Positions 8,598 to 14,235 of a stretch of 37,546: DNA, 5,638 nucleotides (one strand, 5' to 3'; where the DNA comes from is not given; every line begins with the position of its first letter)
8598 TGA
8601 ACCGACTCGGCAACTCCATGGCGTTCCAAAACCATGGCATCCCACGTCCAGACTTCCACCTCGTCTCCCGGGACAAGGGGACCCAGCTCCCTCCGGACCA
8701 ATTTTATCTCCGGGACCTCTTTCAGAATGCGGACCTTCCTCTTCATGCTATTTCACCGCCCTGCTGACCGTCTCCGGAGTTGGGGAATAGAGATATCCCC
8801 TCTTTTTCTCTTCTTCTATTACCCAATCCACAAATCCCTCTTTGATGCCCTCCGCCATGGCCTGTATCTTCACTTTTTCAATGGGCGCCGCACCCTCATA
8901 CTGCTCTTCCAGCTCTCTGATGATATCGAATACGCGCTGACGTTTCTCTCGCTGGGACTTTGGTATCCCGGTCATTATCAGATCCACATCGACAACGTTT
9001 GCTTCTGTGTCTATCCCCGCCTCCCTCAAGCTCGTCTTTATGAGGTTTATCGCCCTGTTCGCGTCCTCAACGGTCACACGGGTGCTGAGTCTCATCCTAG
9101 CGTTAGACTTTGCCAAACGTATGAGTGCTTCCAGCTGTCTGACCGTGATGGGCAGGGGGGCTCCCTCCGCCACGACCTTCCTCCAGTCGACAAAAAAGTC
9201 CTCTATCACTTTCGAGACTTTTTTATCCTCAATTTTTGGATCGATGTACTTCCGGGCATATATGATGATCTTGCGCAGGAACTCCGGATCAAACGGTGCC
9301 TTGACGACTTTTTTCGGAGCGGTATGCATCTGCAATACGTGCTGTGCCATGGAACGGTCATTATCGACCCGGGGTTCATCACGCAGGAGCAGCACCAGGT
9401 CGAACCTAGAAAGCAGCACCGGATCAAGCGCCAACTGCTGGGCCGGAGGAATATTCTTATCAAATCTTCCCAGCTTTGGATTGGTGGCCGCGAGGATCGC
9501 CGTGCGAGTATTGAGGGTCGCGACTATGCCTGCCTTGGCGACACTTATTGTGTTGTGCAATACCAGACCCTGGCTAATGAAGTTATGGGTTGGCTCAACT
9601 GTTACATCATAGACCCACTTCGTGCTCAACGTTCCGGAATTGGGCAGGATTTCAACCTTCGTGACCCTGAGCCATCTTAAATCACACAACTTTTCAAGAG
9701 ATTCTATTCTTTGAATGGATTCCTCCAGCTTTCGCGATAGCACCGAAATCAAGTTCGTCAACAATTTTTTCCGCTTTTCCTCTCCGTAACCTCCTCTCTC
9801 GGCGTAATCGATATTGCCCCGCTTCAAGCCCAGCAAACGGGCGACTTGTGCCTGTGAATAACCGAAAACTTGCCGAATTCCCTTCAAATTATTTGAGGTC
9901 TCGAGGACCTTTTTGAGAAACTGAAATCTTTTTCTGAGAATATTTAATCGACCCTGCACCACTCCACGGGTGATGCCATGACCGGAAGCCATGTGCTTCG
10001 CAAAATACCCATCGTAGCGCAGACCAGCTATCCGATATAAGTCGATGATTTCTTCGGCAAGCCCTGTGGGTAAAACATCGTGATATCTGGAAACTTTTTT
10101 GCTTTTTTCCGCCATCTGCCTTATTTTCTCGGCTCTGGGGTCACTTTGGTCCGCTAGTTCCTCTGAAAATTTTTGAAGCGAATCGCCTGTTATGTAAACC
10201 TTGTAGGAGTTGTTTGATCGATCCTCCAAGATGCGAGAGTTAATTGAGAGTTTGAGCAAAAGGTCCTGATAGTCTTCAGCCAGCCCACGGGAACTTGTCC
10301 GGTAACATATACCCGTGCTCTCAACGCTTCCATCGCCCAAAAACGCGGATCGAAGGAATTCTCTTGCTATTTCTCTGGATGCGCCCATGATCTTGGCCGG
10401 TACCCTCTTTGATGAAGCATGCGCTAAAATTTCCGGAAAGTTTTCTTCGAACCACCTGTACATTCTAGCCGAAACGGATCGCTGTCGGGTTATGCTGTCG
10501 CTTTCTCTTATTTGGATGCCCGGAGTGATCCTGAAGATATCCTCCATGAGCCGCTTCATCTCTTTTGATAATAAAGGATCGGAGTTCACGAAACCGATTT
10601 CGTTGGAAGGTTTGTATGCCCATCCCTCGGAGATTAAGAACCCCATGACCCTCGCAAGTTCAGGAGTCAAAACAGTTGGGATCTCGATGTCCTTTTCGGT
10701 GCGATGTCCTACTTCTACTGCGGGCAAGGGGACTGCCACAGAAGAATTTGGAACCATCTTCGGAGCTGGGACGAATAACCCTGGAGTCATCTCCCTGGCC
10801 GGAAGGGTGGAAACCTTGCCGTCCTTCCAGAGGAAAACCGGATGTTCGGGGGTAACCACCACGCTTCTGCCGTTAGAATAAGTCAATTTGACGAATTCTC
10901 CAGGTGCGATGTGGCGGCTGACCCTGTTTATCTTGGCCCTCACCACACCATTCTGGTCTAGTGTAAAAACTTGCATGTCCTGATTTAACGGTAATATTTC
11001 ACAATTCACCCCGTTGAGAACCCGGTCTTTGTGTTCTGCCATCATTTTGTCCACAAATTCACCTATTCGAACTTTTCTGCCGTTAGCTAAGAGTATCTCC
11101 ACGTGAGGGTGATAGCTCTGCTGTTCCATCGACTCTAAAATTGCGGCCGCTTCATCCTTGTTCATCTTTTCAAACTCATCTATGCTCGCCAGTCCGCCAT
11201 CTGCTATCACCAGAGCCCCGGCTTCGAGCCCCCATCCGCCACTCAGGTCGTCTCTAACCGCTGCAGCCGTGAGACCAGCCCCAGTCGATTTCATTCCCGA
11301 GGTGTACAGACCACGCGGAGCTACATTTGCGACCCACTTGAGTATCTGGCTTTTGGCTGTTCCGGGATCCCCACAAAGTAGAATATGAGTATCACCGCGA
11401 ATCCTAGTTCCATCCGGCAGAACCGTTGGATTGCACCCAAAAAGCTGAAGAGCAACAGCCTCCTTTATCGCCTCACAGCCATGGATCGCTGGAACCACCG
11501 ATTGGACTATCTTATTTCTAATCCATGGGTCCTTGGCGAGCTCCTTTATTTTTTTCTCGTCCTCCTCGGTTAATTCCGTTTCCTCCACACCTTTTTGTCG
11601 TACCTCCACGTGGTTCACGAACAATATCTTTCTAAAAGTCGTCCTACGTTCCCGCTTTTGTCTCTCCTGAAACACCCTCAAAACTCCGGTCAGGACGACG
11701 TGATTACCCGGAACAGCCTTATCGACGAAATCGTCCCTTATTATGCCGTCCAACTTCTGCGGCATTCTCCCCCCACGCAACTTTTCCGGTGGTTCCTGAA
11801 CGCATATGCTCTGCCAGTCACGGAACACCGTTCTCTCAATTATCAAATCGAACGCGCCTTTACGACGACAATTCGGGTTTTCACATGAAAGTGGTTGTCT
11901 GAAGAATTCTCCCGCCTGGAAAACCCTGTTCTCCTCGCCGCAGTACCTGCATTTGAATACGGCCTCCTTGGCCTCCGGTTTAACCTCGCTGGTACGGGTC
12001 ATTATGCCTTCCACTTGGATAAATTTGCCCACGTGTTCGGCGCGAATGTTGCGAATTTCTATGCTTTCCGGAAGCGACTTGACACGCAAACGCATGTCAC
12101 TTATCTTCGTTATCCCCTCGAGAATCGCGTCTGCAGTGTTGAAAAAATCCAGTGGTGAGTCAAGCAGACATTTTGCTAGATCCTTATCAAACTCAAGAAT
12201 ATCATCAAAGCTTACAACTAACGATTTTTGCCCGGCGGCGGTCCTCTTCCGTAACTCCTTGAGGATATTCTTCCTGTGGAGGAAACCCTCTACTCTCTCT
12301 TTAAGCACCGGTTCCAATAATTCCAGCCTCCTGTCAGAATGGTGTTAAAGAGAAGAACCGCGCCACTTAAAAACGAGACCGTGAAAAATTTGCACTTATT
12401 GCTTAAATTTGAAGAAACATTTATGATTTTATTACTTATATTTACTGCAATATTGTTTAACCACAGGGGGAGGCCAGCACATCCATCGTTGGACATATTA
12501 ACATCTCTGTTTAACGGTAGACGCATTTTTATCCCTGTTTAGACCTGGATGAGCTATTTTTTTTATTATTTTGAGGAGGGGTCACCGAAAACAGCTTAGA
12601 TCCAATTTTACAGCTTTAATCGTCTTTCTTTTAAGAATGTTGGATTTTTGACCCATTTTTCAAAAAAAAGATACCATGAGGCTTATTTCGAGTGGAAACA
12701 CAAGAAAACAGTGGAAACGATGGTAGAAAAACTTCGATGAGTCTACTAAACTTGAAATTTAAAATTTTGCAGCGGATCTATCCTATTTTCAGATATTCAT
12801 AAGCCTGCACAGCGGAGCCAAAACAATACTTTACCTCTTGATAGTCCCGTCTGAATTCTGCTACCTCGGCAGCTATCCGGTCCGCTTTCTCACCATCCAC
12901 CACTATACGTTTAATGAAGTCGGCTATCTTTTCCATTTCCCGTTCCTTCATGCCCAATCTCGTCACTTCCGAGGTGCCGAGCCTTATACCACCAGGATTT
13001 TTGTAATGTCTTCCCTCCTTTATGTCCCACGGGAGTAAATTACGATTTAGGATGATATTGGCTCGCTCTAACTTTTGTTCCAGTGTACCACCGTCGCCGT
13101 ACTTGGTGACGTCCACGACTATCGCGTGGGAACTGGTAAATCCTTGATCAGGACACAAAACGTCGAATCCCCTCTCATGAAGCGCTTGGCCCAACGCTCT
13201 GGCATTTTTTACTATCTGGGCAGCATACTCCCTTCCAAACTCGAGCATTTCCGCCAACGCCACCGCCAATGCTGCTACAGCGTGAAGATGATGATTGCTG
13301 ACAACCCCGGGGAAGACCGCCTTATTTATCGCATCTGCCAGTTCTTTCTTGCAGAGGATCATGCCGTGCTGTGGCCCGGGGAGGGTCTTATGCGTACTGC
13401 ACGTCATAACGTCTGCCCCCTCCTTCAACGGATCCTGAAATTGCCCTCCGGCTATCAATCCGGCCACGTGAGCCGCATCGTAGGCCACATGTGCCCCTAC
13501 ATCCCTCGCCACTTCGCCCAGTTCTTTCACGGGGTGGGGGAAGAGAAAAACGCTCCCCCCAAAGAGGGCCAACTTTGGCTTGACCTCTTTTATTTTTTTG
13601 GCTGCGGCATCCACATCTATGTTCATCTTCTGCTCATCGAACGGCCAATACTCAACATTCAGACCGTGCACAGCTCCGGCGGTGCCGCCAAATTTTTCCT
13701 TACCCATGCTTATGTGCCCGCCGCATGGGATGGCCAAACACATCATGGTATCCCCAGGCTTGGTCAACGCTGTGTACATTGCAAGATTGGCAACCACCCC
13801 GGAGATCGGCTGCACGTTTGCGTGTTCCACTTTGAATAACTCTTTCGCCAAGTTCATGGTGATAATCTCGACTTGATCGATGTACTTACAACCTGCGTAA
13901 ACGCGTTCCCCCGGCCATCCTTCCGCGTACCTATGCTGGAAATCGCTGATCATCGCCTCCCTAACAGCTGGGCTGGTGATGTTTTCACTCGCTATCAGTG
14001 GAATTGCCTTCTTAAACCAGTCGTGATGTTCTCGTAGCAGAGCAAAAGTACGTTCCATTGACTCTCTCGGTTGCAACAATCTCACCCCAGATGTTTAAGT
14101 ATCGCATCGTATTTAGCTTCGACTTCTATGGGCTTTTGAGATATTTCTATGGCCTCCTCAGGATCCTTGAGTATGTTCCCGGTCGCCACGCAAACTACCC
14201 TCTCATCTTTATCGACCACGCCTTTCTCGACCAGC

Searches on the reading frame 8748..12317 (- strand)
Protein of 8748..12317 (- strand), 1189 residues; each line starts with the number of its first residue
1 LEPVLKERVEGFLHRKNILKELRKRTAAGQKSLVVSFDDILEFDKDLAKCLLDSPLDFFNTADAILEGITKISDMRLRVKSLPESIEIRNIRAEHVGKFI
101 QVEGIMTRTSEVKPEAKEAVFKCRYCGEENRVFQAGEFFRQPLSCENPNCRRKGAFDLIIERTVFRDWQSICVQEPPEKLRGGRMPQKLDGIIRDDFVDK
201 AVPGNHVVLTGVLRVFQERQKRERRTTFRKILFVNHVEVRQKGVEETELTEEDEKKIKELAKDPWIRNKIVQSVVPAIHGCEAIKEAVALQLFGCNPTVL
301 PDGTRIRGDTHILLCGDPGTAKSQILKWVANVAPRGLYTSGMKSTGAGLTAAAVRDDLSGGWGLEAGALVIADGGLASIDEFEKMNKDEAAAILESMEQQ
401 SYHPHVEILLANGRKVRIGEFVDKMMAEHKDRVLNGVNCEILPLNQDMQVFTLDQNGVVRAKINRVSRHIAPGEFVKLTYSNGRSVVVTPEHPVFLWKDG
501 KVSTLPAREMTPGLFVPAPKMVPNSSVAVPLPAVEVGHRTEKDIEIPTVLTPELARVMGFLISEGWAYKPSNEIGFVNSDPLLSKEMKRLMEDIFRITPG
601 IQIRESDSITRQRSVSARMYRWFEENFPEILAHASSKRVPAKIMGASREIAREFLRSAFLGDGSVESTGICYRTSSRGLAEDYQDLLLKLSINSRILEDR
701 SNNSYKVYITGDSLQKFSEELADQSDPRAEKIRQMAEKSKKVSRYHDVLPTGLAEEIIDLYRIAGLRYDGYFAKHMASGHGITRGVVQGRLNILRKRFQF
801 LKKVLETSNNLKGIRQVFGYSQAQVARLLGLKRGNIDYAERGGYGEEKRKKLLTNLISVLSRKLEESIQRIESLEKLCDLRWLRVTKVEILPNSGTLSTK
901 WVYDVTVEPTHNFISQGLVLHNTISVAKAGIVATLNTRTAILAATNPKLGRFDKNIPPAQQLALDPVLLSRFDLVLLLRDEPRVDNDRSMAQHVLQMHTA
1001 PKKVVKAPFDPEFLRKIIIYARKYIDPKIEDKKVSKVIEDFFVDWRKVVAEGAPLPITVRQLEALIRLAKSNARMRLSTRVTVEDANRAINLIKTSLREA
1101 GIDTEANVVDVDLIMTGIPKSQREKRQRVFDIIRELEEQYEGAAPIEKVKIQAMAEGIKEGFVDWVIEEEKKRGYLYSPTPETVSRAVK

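Call 8: search_protein_families(library=pfam, proteins=[window:8748-12317:-], max_evalue=0.001)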
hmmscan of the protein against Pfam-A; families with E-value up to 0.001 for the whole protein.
window:8748-12317:- (1189 aa): 7 families
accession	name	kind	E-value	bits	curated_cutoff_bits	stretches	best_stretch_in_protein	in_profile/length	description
PF00493.29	MCM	-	9.1e-82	273.9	23.3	2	253-401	1-149/224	MCM P-loop domain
PF17207.9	MCM_OB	-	1.3e-36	125.6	24.8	1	88-216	2-125/126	MCM OB domain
PF17855.7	MCM_lid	-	3.4e-22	79.2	27.4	1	1012-1097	1-87/87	MCM AAA-lid domain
PF14528.11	LAGLIDADG_3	-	3.6e-19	69.2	22.5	1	650-721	2-81/82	LAGLIDADG-like domain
PF14890.11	Intein_splicing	-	1.8e-16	60.7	35.8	1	409-922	2-155/155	Intein splicing domain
PF14551.11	MCM_N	-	2.8e-06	28.1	24.9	1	20-70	23-73/95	MCM N-terminal domain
PF21120.3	MCM_WH_arc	-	0.00012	22.5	26.1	1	1125-1180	2-58/63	Archaeal MCM, winged-helix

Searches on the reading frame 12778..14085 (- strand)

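Call 8: search_protein_families(library=pfam, proteins=[window:12778-14085:-], max_evalue=0.001)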
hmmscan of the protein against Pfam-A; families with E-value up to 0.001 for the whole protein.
window:12778-14085:- (435 aa): 5 families
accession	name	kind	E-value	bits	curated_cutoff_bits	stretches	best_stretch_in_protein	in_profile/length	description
PF00464.25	SHMT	-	3.8e-88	296.2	27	1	13-391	8-399/399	Serine hydroxymethyltransferase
PF00155.27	Aminotran_1_2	-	7.7e-11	42.2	19.7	1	34-317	16-305/361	Aminotransferase class I and II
PF03841.19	SelA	-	1.8e-06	27.7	22.8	1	193-264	174-244/367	L-seryl-tRNA selenium transferase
PF01212.27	Beta_elim_lyase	-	3e-05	23.9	27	1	80-394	41-268/288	Beta-eliminating lyase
PF00266.25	Aminotran_5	-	8.5e-05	22.1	21.5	1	140-261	112-229/371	Aminotransferase class-V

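Call 51: search_protein_families(library=ncbifam, proteins=[window:12778-14085:-], max_evalue=0.001)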
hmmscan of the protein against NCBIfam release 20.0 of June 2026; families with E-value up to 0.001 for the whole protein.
window:12778-14085:- (435 aa): 15 families
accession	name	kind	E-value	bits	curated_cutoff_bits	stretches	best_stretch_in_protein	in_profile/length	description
NF000586.1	PRK00011.1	subfamily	1.2e-149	498.5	335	1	13-417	4-403/404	serine hydroxymethyltransferase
TIGR04506.1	F_threo_transal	equivalog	2.1e-77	261.3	650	1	28-425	21-411/609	fluorothreonine transaldolase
NF010094.0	PRK13580.1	equivalog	7.4e-75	252.4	735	2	114-397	171-447/496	glycine hydroxymethyltransferase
NF005394.0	PRK06939.1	equivalog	2.1e-08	33.3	460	1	186-313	193-324/397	glycine C-acetyltransferase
TIGR01822.1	2am3keto_CoA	equivalog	3.8e-07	29.3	493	1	185-313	188-320/393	glycine C-acetyltransferase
TIGR00474.1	selA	equivalog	1.6e-06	27.3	267.9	1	192-266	248-321/455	L-seryl-tRNA(Sec) selenium transferase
NF047599.1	SerpalmtaseBetaP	equivalog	3e-06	26.2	500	1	77-309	95-319/394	serine palmitoyltransferase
TIGR01976.1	am_tr_V_VC1184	hypoth_equivalog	4.8e-06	26.1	352.35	1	140-255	130-241/401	cysteine desulfurase-like protein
NF047603.1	SerpalmtaseAlphaP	equivalog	5e-06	25.4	670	1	52-311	74-322/399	serine palmitoyltransferase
NF005526.0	PRK07179.1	equivalog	2.5e-05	23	428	1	189-313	203-330/407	alpha-hydroxyketone-type quorum-sensing autoinducer synthase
TIGR00858.1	bioF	equivalog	0.00038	19.3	426.45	0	185-309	169-297/365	8-amino-7-oxononanoate synthase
TIGR03576.1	pyridox_MJ0158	hypoth_equivalog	0.00046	19.4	304.45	1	187-282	158-248/346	TIGR03576 family pyridoxal phosphate-dependent enzyme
NF005871.0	PRK07811.1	equivalog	0.00052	18.7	513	0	111-237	89-211/389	cystathionine gamma-synthase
TIGR04427.1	PLP_DesI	equivalog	0.00066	18.9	650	1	114-243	82-210/390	dTDP-4-dehydro-6-deoxyglucose aminotransferase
NF003346.0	PRK04366.1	equivalog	0.00087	18.1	441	0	155-241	200-290/487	aminomethyl-transferring glycine dehydrogenase subunit GcvPB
